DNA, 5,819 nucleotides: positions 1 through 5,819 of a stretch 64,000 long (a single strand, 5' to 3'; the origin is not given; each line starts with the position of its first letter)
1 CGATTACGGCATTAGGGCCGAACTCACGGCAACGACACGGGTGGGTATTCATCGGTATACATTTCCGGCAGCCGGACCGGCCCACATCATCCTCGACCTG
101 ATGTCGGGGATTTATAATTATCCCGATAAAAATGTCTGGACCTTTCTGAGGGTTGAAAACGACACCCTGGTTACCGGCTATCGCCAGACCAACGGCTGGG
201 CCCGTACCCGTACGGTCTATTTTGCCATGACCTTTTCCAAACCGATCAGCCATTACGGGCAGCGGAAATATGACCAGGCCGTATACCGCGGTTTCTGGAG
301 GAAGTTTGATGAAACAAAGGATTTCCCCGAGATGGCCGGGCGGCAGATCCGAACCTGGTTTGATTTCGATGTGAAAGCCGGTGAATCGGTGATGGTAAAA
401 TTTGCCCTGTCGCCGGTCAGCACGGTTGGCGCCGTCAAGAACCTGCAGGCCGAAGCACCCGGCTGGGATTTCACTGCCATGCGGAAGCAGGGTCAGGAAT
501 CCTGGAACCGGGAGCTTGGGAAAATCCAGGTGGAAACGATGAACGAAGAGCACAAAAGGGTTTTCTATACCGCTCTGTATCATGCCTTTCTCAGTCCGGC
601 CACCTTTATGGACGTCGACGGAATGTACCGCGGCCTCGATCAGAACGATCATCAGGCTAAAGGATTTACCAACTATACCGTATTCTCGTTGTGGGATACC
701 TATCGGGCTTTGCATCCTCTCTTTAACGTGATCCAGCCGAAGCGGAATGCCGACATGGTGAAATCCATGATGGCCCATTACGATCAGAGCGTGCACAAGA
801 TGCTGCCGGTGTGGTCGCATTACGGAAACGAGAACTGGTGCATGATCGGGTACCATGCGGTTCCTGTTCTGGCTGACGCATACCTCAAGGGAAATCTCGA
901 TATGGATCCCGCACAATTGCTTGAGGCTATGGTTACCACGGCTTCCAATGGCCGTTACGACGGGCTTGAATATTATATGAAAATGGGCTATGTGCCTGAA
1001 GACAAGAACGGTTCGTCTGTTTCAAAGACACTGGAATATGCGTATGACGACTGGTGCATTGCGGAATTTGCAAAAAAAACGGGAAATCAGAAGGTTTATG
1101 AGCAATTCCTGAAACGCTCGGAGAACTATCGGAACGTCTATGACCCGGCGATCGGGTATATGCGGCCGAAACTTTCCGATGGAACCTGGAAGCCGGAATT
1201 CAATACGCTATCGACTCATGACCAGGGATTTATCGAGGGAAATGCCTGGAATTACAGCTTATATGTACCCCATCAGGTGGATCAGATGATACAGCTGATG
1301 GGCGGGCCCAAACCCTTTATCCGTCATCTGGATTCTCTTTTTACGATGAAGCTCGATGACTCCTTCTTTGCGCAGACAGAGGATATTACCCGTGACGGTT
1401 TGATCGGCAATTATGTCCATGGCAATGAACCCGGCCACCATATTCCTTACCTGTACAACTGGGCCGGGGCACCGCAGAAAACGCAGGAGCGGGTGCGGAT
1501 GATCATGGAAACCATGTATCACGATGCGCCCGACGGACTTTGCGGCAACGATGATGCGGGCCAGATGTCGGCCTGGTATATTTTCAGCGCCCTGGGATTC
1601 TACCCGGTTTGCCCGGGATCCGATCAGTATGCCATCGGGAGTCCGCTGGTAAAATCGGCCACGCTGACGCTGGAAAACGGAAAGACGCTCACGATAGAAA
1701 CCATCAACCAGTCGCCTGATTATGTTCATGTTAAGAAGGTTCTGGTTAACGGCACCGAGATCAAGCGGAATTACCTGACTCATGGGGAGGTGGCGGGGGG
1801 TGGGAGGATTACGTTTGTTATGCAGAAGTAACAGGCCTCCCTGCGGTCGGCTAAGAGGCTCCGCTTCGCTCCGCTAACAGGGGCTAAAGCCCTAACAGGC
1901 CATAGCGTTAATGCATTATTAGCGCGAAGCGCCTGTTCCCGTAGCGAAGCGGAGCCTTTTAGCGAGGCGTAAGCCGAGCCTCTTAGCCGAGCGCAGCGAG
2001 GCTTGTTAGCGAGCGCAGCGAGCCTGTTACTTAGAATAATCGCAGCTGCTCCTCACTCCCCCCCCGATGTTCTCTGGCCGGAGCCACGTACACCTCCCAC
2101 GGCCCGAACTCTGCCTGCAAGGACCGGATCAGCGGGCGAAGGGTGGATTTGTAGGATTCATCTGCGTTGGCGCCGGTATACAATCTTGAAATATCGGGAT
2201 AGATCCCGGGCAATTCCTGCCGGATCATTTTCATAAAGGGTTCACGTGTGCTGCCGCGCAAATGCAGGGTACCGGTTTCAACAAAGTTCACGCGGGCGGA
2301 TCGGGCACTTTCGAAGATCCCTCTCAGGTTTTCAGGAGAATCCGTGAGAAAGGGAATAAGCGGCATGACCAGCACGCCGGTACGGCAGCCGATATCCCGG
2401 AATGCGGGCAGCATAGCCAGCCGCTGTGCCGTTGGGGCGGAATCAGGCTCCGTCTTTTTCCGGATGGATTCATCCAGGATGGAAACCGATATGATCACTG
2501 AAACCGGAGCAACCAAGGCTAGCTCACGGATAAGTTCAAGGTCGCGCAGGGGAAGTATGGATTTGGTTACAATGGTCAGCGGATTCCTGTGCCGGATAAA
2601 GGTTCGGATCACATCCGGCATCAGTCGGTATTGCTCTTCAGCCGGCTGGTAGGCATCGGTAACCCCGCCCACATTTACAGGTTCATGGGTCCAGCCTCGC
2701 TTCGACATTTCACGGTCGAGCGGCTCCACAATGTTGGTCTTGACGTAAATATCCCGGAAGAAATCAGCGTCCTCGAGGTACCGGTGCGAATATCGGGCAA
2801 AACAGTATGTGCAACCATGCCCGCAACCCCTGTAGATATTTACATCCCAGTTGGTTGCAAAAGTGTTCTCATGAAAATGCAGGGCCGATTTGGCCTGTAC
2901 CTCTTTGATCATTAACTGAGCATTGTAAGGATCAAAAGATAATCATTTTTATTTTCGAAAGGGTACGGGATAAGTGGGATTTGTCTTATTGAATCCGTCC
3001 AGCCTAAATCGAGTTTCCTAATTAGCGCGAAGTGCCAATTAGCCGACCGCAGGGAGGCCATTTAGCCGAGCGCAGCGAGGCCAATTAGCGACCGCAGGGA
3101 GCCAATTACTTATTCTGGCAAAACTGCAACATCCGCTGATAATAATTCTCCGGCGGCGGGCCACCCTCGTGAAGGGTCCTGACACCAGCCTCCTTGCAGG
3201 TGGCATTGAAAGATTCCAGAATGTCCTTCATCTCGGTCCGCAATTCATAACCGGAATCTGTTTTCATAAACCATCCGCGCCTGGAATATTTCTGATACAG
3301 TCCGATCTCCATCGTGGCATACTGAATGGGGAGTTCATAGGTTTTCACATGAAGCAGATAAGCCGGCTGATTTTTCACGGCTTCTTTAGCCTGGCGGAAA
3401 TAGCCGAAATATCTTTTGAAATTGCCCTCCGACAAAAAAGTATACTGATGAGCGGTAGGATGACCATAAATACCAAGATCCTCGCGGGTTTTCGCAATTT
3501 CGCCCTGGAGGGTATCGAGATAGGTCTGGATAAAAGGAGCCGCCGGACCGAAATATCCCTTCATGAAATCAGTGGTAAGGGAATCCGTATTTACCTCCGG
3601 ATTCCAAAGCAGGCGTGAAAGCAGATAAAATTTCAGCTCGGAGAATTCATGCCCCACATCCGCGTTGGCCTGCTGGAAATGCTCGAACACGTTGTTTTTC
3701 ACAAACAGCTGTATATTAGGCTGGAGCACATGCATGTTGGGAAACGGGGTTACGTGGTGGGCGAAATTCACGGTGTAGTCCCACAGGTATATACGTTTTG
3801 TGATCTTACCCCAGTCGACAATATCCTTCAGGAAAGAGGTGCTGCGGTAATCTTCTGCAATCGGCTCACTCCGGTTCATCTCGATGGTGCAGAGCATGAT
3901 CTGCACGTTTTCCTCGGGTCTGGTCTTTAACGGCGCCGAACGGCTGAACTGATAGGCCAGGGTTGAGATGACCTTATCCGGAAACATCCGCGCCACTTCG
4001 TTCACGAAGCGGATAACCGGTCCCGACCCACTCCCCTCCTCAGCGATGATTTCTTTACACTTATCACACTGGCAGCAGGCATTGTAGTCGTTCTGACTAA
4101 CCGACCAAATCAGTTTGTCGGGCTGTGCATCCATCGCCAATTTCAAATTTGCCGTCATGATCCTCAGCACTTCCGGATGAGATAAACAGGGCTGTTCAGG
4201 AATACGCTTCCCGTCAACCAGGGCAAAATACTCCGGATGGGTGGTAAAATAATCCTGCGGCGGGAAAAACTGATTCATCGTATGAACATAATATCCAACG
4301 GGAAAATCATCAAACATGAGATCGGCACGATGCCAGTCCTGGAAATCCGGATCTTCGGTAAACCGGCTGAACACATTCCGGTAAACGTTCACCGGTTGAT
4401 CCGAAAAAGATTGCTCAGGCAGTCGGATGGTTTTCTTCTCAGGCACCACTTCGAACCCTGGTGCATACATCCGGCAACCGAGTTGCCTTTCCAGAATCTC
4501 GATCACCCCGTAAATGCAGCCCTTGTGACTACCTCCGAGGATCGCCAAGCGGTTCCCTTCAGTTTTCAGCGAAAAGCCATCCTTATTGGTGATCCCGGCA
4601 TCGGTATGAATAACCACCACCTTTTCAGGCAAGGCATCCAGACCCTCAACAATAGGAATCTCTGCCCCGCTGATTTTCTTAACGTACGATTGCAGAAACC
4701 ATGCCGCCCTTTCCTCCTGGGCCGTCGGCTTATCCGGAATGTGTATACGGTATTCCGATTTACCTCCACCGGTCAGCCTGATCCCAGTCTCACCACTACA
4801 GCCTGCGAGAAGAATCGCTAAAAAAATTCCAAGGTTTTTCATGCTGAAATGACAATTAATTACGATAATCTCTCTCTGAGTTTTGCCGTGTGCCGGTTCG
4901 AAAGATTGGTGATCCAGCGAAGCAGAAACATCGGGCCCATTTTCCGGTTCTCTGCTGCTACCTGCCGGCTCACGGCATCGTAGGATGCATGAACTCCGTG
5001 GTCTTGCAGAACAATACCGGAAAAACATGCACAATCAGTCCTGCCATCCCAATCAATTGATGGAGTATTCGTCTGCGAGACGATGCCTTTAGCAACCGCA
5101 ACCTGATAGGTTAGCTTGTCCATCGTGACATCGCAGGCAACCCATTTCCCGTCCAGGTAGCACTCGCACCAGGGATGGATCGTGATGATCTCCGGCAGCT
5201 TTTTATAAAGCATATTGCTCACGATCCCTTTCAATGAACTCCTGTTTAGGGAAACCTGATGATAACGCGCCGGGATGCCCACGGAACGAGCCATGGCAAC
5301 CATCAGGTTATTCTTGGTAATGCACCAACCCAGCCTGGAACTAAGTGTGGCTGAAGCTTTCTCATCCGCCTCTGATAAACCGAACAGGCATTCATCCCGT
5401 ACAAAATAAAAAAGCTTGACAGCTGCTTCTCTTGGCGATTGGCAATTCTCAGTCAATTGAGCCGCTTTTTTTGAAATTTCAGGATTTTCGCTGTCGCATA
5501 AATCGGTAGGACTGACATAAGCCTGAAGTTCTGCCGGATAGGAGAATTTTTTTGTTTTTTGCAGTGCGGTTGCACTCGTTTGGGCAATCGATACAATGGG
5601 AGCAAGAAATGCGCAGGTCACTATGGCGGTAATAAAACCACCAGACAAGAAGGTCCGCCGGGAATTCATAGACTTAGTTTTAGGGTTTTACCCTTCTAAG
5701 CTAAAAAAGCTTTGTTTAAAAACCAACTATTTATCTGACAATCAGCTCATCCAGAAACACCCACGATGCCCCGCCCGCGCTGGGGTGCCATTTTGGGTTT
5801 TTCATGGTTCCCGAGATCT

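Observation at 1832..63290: Nearly every intergenic spacer is built from short tandem repeats with a shared modular, often palindromic, architecture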

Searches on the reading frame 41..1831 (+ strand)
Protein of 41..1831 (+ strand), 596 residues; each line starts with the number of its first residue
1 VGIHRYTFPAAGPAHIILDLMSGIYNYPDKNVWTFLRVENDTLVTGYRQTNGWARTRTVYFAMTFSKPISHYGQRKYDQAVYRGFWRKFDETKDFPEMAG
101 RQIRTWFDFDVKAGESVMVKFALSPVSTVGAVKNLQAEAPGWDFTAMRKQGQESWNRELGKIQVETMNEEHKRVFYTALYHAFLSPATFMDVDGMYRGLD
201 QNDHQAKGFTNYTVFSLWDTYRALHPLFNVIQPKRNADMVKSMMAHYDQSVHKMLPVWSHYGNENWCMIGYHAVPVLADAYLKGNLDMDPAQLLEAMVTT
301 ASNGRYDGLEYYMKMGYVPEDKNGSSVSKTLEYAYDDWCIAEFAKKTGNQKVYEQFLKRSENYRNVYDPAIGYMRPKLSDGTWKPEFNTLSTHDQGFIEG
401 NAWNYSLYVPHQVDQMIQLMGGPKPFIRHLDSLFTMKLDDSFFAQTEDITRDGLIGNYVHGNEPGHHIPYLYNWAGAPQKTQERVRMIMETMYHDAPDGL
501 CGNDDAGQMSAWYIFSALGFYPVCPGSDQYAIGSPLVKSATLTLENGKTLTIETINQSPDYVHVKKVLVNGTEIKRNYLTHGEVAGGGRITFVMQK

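Call 8: search_protein_families(library=pfam, proteins=[window:41-1831:+])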
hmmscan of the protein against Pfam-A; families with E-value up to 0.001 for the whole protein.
window:41-1831:+ (596 aa): 2 families
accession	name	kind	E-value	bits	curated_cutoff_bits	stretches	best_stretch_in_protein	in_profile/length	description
PF07971.18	Glyco_hydro_92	-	3.2e-184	613.7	24.6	1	130-595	1-463/464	Glycosyl hydrolase family 92 catalytic domain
PF17678.7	Glyco_hydro_92N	-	1.3e-20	74.7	34.5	1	2-124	126-236/236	Glycosyl hydrolase family 92 N-terminal domain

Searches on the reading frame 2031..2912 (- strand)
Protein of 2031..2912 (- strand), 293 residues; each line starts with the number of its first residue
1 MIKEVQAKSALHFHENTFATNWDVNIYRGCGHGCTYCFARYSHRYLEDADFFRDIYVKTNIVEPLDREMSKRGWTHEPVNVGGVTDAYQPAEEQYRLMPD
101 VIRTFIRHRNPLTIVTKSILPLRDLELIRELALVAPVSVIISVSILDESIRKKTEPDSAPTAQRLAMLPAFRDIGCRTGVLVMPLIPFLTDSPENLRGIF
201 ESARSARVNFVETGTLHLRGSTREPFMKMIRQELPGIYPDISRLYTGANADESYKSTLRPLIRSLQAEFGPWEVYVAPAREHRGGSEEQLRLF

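Call 8: search_protein_families(library=pfam, proteins=[window:2031-2912:-])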
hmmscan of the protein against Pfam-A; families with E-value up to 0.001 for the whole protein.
window:2031-2912:- (293 aa): 1 family
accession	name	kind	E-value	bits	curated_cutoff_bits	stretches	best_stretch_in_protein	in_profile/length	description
PF04055.27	Radical_SAM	-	4.9e-13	50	29.5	1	24-193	1-158/166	Radical SAM superfamily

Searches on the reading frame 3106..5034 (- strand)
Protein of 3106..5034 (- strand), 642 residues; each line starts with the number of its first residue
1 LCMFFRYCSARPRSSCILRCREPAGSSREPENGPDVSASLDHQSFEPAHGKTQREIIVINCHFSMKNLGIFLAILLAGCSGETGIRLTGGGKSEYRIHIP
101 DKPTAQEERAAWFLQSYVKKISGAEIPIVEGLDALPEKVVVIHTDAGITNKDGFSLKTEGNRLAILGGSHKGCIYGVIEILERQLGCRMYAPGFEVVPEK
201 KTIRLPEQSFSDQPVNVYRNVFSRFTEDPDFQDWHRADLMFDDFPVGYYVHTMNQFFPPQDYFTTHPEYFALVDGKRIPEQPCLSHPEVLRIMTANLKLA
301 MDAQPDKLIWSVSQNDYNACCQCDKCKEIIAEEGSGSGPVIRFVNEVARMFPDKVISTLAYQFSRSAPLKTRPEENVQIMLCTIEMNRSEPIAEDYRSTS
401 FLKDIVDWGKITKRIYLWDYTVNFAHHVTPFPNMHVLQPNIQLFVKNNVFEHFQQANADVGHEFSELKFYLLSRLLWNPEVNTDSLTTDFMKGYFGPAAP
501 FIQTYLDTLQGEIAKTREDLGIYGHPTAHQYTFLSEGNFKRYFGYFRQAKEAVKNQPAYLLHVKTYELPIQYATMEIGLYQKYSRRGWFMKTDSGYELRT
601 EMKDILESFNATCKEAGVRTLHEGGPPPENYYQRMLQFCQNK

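Call 45: search_protein_families(library=pfam, proteins=[window:3106-5034:-])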
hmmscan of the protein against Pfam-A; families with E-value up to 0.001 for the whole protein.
window:3106-5034:- (642 aa): 2 families
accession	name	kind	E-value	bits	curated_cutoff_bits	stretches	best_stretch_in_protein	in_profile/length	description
PF16126.11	DUF4838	-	1.1e-105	353.8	26.6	1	189-507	1-325/325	Domain of unknown function (DUF4838)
PF02838.20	Glyco_hydro_20b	-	0.00012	23.2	26.1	1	93-177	22-101/124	Glycosyl hydrolase family 20, domain 2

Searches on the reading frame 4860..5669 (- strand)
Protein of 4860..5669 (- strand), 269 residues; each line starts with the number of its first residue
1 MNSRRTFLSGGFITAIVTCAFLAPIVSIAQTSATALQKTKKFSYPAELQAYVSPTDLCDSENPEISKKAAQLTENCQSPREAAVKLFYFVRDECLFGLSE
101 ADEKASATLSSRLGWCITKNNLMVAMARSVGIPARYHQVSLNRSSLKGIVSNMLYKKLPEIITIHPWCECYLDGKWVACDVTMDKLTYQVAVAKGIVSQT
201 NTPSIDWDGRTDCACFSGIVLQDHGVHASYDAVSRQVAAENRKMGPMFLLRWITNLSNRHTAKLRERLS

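Call 45: search_protein_families(library=pfam, proteins=[window:4860-5669:-])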
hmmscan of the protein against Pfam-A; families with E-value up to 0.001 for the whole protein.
window:4860-5669:- (269 aa): 1 family
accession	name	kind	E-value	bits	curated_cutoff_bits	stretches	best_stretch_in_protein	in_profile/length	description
PF01841.26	Transglut_core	-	4.5e-17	62.7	23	1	68-180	3-107/108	Transglutaminase-like superfamily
